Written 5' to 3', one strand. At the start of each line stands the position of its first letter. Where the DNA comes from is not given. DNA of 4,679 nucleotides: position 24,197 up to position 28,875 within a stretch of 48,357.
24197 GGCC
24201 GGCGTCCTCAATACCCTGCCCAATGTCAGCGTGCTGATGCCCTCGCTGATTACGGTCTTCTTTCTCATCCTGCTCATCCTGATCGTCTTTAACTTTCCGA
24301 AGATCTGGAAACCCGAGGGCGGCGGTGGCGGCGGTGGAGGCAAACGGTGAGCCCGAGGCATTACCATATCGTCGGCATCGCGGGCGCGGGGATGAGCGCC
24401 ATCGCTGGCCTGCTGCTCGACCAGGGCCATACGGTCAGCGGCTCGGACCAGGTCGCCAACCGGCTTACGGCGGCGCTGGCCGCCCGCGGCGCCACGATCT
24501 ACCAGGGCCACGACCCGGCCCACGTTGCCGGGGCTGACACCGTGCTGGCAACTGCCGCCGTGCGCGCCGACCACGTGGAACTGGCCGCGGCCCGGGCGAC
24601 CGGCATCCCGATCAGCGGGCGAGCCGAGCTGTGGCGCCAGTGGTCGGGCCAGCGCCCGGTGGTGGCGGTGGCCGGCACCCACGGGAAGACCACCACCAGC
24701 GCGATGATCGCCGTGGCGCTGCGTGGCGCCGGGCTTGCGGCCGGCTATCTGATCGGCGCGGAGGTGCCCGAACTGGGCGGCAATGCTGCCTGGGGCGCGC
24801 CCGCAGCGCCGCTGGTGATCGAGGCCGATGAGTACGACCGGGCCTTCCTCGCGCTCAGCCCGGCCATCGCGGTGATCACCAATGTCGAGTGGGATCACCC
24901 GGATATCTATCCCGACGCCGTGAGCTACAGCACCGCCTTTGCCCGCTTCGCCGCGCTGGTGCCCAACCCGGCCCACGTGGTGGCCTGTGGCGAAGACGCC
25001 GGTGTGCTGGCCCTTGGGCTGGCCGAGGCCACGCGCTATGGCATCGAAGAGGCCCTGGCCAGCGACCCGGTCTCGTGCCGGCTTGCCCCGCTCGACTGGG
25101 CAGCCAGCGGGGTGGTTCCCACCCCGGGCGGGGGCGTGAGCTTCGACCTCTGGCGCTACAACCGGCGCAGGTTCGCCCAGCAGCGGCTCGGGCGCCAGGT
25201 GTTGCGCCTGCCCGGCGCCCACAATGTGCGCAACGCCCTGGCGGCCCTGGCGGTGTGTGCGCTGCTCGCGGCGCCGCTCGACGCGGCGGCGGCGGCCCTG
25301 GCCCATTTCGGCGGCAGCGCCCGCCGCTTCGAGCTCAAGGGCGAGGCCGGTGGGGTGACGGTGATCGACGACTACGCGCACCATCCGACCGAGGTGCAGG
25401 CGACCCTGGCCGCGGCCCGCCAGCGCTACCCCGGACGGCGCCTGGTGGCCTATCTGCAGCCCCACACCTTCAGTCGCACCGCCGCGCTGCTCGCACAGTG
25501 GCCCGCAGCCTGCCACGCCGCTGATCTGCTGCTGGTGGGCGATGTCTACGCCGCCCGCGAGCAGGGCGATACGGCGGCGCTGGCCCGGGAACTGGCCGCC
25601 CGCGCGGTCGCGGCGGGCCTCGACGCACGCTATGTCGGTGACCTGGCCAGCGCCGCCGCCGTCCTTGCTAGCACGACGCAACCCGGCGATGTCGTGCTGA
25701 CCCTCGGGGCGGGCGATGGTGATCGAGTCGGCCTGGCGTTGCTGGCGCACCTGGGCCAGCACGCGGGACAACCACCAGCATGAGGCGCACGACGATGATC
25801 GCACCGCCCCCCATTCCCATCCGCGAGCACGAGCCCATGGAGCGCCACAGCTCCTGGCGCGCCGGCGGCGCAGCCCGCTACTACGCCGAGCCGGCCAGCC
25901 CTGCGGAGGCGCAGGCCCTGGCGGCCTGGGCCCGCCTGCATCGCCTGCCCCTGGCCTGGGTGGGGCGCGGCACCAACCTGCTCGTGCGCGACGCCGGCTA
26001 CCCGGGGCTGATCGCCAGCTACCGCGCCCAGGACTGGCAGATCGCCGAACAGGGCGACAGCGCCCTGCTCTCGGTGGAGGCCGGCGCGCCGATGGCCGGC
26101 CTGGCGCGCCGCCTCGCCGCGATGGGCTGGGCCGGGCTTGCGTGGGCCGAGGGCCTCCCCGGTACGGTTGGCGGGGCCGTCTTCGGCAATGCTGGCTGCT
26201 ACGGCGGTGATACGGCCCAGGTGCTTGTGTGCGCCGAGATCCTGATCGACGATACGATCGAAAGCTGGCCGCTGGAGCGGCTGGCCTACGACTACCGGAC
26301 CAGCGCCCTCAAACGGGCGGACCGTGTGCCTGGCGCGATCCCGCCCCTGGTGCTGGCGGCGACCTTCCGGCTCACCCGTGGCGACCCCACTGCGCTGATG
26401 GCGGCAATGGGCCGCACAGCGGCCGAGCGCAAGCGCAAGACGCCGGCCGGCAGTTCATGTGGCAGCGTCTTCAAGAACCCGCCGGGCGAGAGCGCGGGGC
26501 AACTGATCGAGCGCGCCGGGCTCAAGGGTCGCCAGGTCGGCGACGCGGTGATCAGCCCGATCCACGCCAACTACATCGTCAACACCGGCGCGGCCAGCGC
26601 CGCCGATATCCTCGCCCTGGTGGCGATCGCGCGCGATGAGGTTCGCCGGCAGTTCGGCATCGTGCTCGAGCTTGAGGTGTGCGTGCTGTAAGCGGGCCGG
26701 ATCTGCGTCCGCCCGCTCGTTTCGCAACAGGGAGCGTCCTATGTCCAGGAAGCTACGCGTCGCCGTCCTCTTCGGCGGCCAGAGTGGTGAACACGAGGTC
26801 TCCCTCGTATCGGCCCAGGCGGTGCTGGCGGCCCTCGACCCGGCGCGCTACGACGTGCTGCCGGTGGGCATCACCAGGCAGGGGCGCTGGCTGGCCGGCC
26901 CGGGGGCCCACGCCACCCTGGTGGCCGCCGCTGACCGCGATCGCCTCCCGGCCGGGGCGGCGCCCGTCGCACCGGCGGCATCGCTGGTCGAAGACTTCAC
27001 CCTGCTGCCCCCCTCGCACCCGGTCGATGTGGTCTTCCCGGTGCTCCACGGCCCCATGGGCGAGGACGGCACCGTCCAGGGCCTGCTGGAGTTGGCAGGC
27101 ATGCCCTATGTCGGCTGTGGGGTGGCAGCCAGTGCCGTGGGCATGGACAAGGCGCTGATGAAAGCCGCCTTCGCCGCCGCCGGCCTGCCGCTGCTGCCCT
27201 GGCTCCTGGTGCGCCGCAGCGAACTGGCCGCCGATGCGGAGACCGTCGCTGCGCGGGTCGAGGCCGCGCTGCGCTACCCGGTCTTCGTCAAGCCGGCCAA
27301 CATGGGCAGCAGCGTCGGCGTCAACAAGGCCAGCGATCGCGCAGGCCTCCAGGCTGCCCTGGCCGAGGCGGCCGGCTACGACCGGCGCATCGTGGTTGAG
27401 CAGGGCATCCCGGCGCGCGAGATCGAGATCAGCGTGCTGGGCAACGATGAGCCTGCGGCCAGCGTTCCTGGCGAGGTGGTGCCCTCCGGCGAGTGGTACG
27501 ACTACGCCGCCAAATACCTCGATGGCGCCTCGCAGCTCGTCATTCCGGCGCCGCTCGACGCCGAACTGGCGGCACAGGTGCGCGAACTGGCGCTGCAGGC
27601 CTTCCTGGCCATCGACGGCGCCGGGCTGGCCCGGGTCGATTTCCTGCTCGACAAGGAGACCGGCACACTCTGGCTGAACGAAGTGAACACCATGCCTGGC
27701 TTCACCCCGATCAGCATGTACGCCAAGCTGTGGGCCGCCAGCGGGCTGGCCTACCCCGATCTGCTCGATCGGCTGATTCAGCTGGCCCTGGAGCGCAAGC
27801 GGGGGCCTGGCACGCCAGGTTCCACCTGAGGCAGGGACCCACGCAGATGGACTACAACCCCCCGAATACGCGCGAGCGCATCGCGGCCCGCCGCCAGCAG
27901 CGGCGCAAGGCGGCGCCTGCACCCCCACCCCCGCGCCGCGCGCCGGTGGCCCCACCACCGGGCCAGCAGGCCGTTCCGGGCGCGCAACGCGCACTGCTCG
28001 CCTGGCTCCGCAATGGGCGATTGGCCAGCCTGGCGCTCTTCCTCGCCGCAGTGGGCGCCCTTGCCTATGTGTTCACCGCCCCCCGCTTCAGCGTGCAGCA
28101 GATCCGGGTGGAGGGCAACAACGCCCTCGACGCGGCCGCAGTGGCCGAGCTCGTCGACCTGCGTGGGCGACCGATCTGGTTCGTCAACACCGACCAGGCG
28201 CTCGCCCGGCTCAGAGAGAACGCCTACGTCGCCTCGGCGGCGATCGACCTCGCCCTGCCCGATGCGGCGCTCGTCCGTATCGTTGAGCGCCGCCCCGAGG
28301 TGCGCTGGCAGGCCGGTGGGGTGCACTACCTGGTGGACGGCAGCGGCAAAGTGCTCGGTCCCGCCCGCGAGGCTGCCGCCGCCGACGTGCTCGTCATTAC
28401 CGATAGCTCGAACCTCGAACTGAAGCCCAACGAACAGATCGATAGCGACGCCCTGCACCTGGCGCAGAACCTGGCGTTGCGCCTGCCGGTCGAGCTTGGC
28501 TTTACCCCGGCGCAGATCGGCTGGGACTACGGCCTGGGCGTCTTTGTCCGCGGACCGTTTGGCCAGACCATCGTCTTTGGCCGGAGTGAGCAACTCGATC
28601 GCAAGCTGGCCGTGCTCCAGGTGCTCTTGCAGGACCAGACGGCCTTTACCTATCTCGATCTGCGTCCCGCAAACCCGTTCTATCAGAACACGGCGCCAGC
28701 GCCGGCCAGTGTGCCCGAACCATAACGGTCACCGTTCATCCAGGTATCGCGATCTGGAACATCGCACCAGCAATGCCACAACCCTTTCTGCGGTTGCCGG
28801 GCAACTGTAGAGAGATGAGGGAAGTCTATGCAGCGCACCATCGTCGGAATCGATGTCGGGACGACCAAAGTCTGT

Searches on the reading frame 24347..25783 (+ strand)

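Call 86: search_protein_families(library=pfam, proteins=[window:24347-25783:+], max_evalue=0.0001)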
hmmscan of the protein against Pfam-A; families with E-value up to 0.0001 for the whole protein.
window:24347-25783:+ (478 aa): 3 families
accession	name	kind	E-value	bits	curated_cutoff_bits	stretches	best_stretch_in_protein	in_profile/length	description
PF01225.30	Mur_ligase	-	3.3e-22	79.1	21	1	5-98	1-89/95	Mur ligase family, catalytic domain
PF02875.26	Mur_ligase_C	-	1.2e-20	75.1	28.4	1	326-456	1-127/127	Mur ligase, glutamate ligase domain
PF08245.18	Mur_ligase_M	-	1.3e-13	51.8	24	1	108-304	1-200/200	Mur ligase middle domain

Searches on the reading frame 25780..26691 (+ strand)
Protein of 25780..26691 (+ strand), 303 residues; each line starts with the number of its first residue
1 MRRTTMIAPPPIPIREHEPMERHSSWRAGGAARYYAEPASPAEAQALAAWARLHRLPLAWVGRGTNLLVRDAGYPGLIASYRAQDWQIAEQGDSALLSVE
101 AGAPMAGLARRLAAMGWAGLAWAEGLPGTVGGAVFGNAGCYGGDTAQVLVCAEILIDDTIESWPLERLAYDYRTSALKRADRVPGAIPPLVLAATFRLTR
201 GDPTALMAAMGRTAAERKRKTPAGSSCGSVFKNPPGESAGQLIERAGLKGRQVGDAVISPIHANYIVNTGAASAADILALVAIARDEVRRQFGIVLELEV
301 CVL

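Call 35: search_protein_families(library=pfam, proteins=[window:25780-26691:+], max_evalue=0.001)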
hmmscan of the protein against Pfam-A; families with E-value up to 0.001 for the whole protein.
window:25780-26691:+ (303 aa): 2 families
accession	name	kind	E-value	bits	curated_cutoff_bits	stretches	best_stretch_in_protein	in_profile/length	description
PF02873.21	MurB_C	-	7.8e-30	103.4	27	1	208-302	4-98/99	UDP-N-acetylenolpyruvoylglucosamine reductase, C-terminal domain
PF01565.28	FAD_binding_4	-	1.6e-16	60.7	26.4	1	33-147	2-121/139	FAD binding domain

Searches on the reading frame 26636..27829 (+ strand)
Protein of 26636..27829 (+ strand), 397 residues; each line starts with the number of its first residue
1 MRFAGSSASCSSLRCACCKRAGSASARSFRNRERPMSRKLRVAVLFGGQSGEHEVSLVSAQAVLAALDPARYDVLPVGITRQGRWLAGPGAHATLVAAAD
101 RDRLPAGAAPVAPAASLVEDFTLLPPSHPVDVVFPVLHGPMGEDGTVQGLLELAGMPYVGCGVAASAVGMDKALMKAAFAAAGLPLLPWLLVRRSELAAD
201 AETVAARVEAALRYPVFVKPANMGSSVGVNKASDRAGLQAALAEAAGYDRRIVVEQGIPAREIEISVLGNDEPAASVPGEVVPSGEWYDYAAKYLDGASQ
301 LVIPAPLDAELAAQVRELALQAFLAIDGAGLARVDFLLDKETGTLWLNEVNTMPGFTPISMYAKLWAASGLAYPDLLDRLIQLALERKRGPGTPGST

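Call 86: search_protein_families(library=pfam, proteins=[window:26636-27829:+], max_evalue=0.0001)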
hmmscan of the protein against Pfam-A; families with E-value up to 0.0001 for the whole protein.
window:26636-27829:+ (397 aa): 4 families
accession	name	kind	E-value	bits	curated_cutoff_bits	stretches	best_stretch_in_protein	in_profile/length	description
PF07478.18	Dala_Dala_lig_C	-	1.9e-72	243.5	24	1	180-382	3-204/204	D-ala D-ala ligase C-terminus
PF01820.27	Dala_Dala_lig_N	-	9.7e-38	129.8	34.6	1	41-161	1-121/121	D-ala D-ala ligase N-terminus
PF02222.28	ATP-grasp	-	6e-08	33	27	1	197-351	15-160/179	ATP-grasp domain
PF02786.22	CPSase_L_D2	-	4.5e-06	26.8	19.8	1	197-352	22-178/211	Carbamoyl-phosphate synthase L chain, ATP binding domain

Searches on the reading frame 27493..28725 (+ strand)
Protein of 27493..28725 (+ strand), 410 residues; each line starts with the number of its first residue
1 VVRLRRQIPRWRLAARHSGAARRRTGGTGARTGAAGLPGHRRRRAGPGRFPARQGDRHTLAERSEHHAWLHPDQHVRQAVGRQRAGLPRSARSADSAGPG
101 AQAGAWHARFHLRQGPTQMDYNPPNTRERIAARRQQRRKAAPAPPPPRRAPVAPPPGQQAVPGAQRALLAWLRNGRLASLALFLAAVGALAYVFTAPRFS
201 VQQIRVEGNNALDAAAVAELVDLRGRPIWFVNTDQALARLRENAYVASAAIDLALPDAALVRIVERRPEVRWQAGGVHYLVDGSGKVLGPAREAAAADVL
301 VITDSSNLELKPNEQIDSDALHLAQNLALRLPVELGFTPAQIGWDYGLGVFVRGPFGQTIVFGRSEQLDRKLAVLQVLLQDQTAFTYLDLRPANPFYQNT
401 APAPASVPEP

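Call 86: search_protein_families(library=pfam, proteins=[window:27493-28725:+], max_evalue=0.0001)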
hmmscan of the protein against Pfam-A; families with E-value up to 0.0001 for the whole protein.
window:27493-28725:+ (410 aa): 2 families
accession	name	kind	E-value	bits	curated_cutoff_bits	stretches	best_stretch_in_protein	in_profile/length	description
PF08478.15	POTRA_1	-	3.7e-09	37.2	23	1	199-266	1-69/69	POTRA domain, FtsQ-type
PF03799.20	FtsQ_DivIB_C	-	1.9e-05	25.9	21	1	271-391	2-114/114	Cell division protein FtsQ/DivIB, C-terminal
